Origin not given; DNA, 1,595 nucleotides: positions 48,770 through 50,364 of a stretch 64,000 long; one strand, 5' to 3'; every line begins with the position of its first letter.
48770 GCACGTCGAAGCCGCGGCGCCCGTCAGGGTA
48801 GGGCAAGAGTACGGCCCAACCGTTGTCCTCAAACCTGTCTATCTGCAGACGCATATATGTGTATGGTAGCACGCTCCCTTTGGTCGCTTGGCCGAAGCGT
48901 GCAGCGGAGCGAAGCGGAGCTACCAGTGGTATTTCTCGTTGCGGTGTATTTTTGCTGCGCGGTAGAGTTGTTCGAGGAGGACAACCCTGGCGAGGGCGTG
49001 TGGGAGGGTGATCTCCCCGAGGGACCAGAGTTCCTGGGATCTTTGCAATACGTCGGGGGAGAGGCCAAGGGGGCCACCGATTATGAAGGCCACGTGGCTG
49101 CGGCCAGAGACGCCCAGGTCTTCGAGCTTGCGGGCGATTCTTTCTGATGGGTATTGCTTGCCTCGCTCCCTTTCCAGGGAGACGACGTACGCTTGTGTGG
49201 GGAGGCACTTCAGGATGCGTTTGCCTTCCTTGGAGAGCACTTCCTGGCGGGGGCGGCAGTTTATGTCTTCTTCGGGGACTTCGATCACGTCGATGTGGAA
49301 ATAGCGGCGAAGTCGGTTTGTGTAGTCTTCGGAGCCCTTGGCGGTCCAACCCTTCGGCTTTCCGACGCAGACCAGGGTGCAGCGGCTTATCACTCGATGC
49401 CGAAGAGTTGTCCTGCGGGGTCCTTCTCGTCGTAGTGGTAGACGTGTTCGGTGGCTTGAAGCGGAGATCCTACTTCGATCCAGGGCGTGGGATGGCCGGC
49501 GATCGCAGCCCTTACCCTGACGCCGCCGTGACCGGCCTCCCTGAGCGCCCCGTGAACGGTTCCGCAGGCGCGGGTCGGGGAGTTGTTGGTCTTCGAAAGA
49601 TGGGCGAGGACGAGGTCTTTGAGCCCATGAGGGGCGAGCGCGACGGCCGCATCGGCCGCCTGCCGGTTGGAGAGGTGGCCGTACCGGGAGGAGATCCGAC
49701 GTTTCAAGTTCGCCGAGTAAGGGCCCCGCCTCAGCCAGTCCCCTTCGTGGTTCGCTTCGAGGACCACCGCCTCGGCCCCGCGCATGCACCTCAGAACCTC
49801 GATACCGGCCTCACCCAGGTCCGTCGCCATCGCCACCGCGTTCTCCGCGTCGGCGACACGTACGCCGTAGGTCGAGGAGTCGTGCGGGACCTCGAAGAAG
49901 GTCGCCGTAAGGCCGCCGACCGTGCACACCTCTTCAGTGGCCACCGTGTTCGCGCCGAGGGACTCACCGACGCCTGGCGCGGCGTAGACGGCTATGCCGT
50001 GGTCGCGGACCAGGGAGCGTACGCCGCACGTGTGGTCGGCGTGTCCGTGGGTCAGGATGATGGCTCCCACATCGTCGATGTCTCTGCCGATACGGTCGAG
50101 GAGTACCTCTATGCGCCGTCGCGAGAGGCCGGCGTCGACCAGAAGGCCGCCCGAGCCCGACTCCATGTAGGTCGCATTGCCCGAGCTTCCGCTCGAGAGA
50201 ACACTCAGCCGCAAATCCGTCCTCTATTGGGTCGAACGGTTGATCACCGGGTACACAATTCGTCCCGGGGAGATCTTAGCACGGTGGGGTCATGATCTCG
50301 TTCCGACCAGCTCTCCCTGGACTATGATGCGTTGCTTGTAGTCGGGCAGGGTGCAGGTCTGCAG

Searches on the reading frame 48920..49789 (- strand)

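Call 41: search_protein_families(library=pfam, proteins=[window:48920-49789:-], max_evalue=0.001)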
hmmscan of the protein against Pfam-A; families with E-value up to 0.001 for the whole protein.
window:48920-49789:- (289 aa): 1 family
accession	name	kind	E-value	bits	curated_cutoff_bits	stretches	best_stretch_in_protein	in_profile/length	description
PF02590.22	SPOUT_MTase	-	9.6e-46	156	27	1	137-288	3-154/154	Predicted SPOUT methyltransferase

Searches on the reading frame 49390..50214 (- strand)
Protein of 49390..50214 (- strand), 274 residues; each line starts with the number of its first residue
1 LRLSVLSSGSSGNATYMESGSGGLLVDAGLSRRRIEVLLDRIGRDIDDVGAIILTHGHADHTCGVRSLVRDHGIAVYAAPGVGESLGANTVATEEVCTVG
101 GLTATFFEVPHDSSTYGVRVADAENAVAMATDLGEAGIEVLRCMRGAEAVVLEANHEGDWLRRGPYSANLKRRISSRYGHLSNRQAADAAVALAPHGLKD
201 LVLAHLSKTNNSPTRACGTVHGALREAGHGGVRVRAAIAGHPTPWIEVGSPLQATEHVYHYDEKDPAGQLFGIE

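Call 4: search_protein_families(library=pfam, proteins=[window:49390-50214:-], max_evalue=0.01)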
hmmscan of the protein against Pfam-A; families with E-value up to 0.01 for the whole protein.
window:49390-50214:- (274 aa): 2 families
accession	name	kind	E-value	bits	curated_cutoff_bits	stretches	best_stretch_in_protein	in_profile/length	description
PF12706.13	Lactamase_B_2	-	2.5e-20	73.4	27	1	24-195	3-192/200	Beta-lactamase superfamily domain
PF00753.33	Lactamase_B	-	1.8e-16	61.1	22.7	1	11-101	5-96/196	Metallo-beta-lactamase superfamily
